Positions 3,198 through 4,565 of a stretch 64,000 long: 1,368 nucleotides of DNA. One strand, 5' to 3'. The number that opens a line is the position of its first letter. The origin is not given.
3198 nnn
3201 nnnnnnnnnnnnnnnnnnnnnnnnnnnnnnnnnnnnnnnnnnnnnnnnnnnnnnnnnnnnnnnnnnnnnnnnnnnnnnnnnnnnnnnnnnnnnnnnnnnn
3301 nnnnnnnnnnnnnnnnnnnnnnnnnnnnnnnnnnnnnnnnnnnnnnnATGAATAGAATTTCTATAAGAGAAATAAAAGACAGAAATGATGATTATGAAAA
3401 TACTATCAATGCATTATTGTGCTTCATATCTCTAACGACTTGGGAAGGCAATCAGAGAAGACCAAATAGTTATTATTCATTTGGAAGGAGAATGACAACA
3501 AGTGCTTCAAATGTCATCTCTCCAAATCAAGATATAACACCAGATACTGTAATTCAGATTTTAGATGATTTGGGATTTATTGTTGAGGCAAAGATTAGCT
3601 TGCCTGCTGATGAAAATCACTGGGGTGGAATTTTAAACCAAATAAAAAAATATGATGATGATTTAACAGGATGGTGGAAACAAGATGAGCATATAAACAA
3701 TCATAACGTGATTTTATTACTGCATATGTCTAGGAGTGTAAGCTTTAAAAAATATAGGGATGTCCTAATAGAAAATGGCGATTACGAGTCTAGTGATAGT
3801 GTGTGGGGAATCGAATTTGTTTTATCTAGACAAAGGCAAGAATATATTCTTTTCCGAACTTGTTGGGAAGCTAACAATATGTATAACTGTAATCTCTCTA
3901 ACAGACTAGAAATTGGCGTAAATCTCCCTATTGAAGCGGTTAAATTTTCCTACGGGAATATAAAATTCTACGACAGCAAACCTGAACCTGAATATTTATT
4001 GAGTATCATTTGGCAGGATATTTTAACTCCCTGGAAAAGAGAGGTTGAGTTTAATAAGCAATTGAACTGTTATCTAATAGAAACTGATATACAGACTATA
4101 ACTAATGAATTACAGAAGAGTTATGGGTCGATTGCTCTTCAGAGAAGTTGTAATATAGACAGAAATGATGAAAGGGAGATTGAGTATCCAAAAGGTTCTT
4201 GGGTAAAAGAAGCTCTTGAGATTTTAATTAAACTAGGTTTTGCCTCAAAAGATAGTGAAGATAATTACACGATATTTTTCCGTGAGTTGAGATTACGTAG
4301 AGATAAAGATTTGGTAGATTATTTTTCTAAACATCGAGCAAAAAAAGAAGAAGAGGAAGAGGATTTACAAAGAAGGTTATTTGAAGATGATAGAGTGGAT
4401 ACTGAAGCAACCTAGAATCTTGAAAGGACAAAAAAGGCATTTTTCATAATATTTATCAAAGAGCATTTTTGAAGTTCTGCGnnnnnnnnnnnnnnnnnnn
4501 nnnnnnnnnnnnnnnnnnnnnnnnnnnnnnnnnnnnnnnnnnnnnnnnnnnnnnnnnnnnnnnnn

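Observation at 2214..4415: Unknown protein + PD-(D/E)xK nuclease pair: candidate new anti-phage system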

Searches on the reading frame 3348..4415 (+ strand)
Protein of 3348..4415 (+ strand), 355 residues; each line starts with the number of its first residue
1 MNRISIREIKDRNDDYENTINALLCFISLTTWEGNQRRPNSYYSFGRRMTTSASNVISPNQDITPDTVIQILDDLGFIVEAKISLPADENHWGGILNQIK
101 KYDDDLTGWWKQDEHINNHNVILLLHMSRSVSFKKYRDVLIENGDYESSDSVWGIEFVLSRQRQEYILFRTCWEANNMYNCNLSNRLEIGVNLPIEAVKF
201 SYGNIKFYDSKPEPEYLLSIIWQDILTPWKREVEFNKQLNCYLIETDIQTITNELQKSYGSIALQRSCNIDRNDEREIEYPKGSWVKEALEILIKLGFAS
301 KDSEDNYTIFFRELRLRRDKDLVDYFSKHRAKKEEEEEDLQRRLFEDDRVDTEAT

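Call 3: search_protein_families(library=pfam, proteins=[window:3348-4415:+], max_evalue=1)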
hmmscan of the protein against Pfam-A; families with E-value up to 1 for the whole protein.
window:3348-4415:+ (355 aa): 1 family
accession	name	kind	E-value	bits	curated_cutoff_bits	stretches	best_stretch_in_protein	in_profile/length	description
PF09612.15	HtrL_YibB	-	0.018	15.1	24.1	1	27-106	12-93/267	Bacterial protein of unknown function (HtrL_YibB)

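Call 4: search_protein_families(library=padloc, proteins=[window:3348-4415:+], max_evalue=1)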
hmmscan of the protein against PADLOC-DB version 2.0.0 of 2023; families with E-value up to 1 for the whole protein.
window:3348-4415:+ (355 aa): 1 family
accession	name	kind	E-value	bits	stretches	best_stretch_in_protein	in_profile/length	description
PDLC04571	PDC-M31B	-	0.0014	16.4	1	85-142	42-98/233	-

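Call 5: search_protein_families(library=ncbifam, proteins=[window:3348-4415:+], max_evalue=1)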
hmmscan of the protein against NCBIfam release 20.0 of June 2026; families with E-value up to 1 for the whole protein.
window:3348-4415:+ (355 aa): 0 families

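Call 10: find_homologous_proteins(query=window:3348-4415:+)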
Query window:3348-4415:+ (355 aa): 71 proteins with E <= 0.001 among 1366 candidates.
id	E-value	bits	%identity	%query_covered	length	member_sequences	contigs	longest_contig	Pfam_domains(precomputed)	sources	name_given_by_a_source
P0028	1.9e-212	723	89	100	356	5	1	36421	-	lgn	-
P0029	2.5e-204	696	100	86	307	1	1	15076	-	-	-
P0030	3.7e-196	669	82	100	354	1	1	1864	-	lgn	-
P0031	9.5e-172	589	74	100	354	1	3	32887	-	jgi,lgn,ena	-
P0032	3.9e-158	544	68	100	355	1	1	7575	-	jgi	-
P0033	7.7e-139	481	61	97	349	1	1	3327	-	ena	-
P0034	2.1e-104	367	50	97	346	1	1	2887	-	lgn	-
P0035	9.8e-102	359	50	97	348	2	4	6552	-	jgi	-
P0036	9.2e-98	346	49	96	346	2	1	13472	-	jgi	jgi:hypothetical protein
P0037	8.9e-93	329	47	96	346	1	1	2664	-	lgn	-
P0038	3.5e-89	317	44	97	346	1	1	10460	-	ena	-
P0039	1.0e-84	303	47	89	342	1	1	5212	-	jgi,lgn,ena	-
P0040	1.0e-83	299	91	42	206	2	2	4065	-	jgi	-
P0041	1.9e-76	275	63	55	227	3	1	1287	-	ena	-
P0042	6.0e-74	267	38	96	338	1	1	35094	-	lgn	-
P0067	1.8e-54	203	35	87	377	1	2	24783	-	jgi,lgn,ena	-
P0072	1.0e-53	201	34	96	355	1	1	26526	-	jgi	jgi:hypothetical protein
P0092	7.8e-36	142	30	88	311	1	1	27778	-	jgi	jgi:hypothetical protein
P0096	6.8e-33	132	29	83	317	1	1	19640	-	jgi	jgi:hypothetical protein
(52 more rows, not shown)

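Call 18: find_encoding_contigs(protein=P0042, flank=8000, max_places=2)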
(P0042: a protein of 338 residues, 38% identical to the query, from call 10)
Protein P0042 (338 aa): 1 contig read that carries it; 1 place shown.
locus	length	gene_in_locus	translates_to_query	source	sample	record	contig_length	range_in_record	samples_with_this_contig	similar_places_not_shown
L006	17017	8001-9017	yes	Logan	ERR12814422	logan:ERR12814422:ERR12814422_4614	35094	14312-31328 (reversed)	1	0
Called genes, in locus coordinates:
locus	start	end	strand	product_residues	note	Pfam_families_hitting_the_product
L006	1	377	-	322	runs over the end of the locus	PF01791:DeoC (weak)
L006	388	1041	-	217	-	PF10502:Peptidase_S26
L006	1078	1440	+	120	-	PF25653:HMG-CoA_red_N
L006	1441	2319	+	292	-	-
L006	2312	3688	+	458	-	PF01134:GIDA (weak), PF01262:AlaDh_PNT_C (faint), PF03486:HI0933_like (faint), PF07992:Pyr_redox_2, PF12831:FAD_oxidored, PF13738:Pyr_redox_3, PF00070:Pyr_redox, PF02852:Pyr_redox_dim, +1 more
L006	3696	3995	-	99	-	PF18902:DUF5658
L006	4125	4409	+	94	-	PF04456:DUF503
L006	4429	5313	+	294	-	PF00730:HhH-GPD (weak)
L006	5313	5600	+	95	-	-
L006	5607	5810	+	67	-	-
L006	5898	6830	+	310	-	PF01266:DAO (faint), PF03486:HI0933_like (faint), PF07992:Pyr_redox_2, PF12831:FAD_oxidored (faint), PF13738:Pyr_redox_3, PF00070:Pyr_redox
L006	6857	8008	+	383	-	-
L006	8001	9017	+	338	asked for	-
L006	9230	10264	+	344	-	-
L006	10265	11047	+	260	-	PF00497:SBP_bac_3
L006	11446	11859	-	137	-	-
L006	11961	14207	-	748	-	PF13231:PMT_2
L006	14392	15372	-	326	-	PF26549:Tricorn_N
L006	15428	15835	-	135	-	PF17763:Asparaginase_C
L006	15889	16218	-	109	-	PF00710:Asparaginase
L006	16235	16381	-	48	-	-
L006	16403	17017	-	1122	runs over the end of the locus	PF02463:SMC_N, PF13175:AAA_15, PF13304:AAA_21 (weak), PF13476:AAA_23 (weak), PF13555:AAA_29 (faint), PF06470:SMC_hinge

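Call 19: find_encoding_contigs(protein=P0092, flank=8000, max_places=2)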
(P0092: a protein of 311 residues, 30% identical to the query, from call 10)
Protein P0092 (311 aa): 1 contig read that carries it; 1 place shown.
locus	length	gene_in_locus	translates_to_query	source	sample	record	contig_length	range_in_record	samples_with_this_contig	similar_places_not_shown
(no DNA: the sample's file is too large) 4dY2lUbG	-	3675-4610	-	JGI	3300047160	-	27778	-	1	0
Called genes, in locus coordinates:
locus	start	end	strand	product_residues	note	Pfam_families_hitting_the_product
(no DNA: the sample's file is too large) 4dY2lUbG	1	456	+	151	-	?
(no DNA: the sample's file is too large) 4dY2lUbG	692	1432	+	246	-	PF14451:Ub-Mut7C, PF01927:Mut7-C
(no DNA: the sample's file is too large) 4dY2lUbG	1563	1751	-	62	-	-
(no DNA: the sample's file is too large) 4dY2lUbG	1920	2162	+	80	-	-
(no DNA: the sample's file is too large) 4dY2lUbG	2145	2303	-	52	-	-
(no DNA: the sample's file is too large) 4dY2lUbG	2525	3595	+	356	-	-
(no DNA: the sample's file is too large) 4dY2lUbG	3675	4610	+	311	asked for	-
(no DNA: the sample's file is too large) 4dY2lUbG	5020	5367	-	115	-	-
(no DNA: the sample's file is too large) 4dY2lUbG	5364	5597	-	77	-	-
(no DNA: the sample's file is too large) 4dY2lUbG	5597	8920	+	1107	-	PF12705:PDDEXK_1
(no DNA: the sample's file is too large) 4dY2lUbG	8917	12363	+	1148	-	PF00580:UvrD-helicase, PF13245:AAA_19, PF00580:UvrD-helicase, PF13361:UvrD_C, PF13538:UvrD_C_2 (weak), PF12705:PDDEXK_1 (weak)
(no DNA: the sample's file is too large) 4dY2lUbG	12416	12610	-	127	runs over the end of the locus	PF13091:PLDc_2, PF00614:PLDc (weak)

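Call 21: predict_structure(alignment_id=A2)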
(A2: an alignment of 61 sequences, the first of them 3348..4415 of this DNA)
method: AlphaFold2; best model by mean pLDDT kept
length: 355 residues; sequences in the alignment: 61
mean_pLDDT: 93.0   pTM: 0.89
mean pLDDT of the five models: 93.0, 92.0, 91.6, 91.4, 91.4
residues with pLDDT >= 90: 309; 70-90: 19; 50-70: 26; < 50: 1
segments of 3 or more residues with pLDDT < 50: none
pLDDT, mean of each block of 10 residues (from residue 1): 84 97 98 92 98 97 98 97 93 96 97 96 97 96 94 96 96 84 94 97 96 98 98 97 98 98 95 93 98 97 97 90 94 67 58 59
secondary structure, 60 per line:
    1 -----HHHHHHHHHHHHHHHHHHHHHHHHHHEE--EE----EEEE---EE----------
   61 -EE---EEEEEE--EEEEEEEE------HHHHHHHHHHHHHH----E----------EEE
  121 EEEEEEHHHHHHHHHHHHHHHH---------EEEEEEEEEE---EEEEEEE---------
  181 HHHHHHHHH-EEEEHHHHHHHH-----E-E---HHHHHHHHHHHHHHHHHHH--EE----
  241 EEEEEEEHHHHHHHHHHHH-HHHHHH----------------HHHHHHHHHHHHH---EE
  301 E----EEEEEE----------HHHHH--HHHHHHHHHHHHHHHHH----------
elements in order: H6-31 E42-45 E67-72 E75-82 H89-102 E118-126 H127-142 E152-161 E165-171 H181-189 E191-194 H195-202 H214-232 E241-247 H248-259 H261-266 H283-295 E299-301 E306-311 H322-326 H329-345

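Call 25: fold_search(model_id=the predicted structure, library=pdb)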
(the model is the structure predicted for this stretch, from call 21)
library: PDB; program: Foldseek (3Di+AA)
matches with E <= 10: 720; with E <= 0.001: 0
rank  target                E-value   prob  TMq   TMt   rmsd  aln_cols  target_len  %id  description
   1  8pve                  2.1e-02  0.12  0.12  0.13  16.4       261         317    8  Structure of AHIR determined by cryoEM at 100 keV (released 2023-11-29)
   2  9nl2_A                3.3e-02  0.54  0.16  0.06  10.9       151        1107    7  Structure of R2 retrotransposon protein from Platysternon megacephalum initiating target-primed reverse transcription (released 2025-06-18)
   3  8em1_B                5.0e-02  0.38  0.22  0.17  14.0       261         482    8  Type IIS Restriction Endonuclease PaqCI, DNA Unbound (released 2023-03-22)
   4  8em1_A                5.6e-02  0.54  0.20  0.16   7.7       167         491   11  Type IIS Restriction Endonuclease PaqCI, DNA Unbound (released 2023-03-22)
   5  8or0_A                6.4e-02  0.15  0.15  0.09  17.9       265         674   10  CAND1-CUL1-RBX1-SKP1-SKP2-CKS1-CDK2 (released 2023-06-28)
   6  8ps5_A                8.6e-02  0.41  0.21  0.19   9.9       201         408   10  Escherichia coli SduA complex bound to DNA (released 2025-01-22)
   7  5csl_A                8.6e-02  0.12  0.18  0.05  21.6       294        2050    9  Crystal structure of the 500 kD yeast acetyl-CoA carboxylase holoenzyme dimer (released 2015-10-28)
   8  4wnr                  9.1e-02  0.09  0.15  0.16  17.1       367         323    9  Structure of methanosarcina barkeri Roco2 RocCORdC bound to GDP (released 2014-11-05)
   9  8q3y_A                1.1e-01  0.77  0.23  0.19   6.5       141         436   11  Crystal structure of apo Can2 from Thermoanaerobacter brockii (released 2023-11-22)
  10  1ft9_A                1.2e-01  0.90  0.16  0.25   4.6        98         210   17  STRUCTURE OF THE REDUCED (FEII) CO-SENSING PROTEIN FROM R. RUBRUM (released 2000-10-09)
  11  8pru_A                1.2e-01  0.07  0.11  0.12  16.6       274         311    8  Engineered form of T thermophiles AHIR (released 2024-09-25)
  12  8cy8_A                1.3e-01  0.08  0.12  0.13  16.0       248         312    8  apo form Cryo-EM structure of Campylobacter jejune ketol-acid reductoisommerase crosslinked by Glutaraldehyde (released 2023-02-01)
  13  1ft9_B                1.6e-01  0.84  0.16  0.26   6.3       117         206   16  STRUCTURE OF THE REDUCED (FEII) CO-SENSING PROTEIN FROM R. RUBRUM (released 2000-10-09)
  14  9xzj_C                1.6e-01  0.18  0.16  0.08  19.1       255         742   11  Cryo-EM structure of F-box helicase 1 (FBH1) bound to an SCF ubiquitin ligase complex and a 3-way DNA fork (consensus  (released 2026-01-28)
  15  6ntv_A                1.6e-01  0.12  0.14  0.19  12.2       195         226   16  SFTSV L endonuclease domain (released 2020-01-08)
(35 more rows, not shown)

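Call 27: find_related_loci(query=A2, collection=genome_contigs, flank=10000)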
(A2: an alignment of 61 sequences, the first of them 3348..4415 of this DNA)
Query A2 (355 aa) in genome_contigs; peptide patterns used: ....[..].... (x = any residue, [..] = any of these).
35 stretches matched a pattern; 31 encode a relative of the query (tblastn E <= 1e-3); 31 distinct loci.
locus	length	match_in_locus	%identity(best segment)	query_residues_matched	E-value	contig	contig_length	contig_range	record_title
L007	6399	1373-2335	39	4-336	1e-70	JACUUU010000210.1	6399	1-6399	MAG: Anaerolineales bacterium isolate Kmv39 NODE_5702_length_6399_cov_5.380044, whole genome shotgun sequence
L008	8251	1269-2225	37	5-338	7e-70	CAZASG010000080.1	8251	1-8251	MAG TPA_asm: uncultured Anaerolineaceae bacterium isolate SRP167671_co2_272 genome assembly, contig: NODE_10635_length_8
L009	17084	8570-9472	35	7-314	6e-65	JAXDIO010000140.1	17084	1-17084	MAG: Thermoanaerobaculia bacterium isolate BP_55 scaffold_3342776, whole genome shotgun sequence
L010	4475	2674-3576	35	7-314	3e-61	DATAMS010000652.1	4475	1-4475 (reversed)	MAG TPA_asm: Thermoanaerobaculia bacterium isolate SMAG_U6997 k141_353142, whole genome shotgun sequence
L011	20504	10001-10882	36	15-315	2e-59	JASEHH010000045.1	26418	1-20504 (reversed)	MAG: Thermodesulfobacteriota bacterium isolate Yes70-18 NODE_647_length_26418_cov_58.857983, whole genome shotgun sequen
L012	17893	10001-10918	35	14-323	8e-59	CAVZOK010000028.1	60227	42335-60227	MAG: Candidatus Sulfomarinibacteraceae bacterium isolate MFD03804.bin.2.114 genome assembly, contig: contig_58211, whole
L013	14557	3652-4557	35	6-315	3e-58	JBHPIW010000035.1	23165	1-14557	Candidatus Neomarinimicrobiota bacterium isolate SAG AM-312-I22 AM-312-I22_NODE_35, whole genome shotgun sequence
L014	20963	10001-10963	35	15-345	4e-55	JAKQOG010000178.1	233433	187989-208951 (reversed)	MAG: Candidatus Hydrogenedentota bacterium isolate USDV_metabat.86 k141_313316, whole genome shotgun sequence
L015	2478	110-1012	33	38-348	5e-50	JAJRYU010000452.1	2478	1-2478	MAG: Planctomycetota bacterium isolate Dive96_bin3.79 k141_2988671, whole genome shotgun sequence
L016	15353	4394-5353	32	8-337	1e-48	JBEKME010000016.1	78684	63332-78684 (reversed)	MAG: Terriglobia bacterium isolate SPRUCE 387 SPRUCE_387_16, whole genome shotgun sequence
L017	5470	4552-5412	31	14-309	9e-47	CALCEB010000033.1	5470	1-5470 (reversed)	MAG TPA_asm: uncultured Acidobacteria bacterium isolate SRR5457059_bin.137_CONCOCT_v1.1_MAG genome assembly, contig: ERZ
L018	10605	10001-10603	40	7-209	4e-45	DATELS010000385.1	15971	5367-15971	MAG TPA_asm: Thermoanaerobaculia bacterium isolate SMAG_U8922 k141_1533862, whole genome shotgun sequence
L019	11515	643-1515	32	6-306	6e-44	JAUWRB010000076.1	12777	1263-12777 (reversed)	MAG: Promethearchaeota archaeon isolate CSMAG_2517 CSMAG_2517_k141_31691_length_12777_cov_9.0000, whole genome shotgun s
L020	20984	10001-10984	31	5-329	4e-43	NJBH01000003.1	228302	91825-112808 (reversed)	MAG: Promethearchaeota archaeon Loki_b32 23, whole genome shotgun sequence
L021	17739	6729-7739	32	8-348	5e-43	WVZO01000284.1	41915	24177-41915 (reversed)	MAG: Candidatus Aminicenantes bacterium isolate CS4-C025 C_merged_R1_(paired)_contig_19626, whole genome shotgun sequenc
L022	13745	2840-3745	29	7-319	1e-42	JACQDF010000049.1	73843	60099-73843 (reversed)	MAG: Acidobacteria bacterium isolate NC_groundwater_987_Pr1_S-0.65um_63_17 Montesol18_Sp65_coassembly_scaffold_6940, who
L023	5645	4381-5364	30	5-329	1e-40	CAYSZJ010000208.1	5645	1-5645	MAG TPA_asm: uncultured archaeon isolate SRP239594_co1_24 genome assembly, contig: NODE_10193_length_5645_cov_51.274955,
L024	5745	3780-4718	27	6-331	2e-38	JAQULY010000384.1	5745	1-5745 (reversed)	MAG: Kiritimatiellae bacterium isolate STD1_141 NODE_51204_length_5745_cov_2.692773_Sandtown_D1, whole genome shotgun se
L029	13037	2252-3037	28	43-315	9e-37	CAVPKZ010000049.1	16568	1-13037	MAG: uncultured Acidobacteriota bacterium isolate MFD10064.bin.2.71 genome assembly, contig: contig_115869, whole genome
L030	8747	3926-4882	27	7-336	1e-35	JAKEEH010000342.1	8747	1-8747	MAG: Limisphaerales bacterium isolate PMV_1.23 PMV_1.23.k101_754729, whole genome shotgun sequence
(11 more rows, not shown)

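Call 30: search_solved_structures(query=A2, max_evalue=10, show_alignments=2)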
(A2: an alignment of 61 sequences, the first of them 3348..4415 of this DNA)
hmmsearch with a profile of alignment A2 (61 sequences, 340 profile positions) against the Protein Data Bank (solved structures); distinct sequences matched with E-value up to 10: 0.
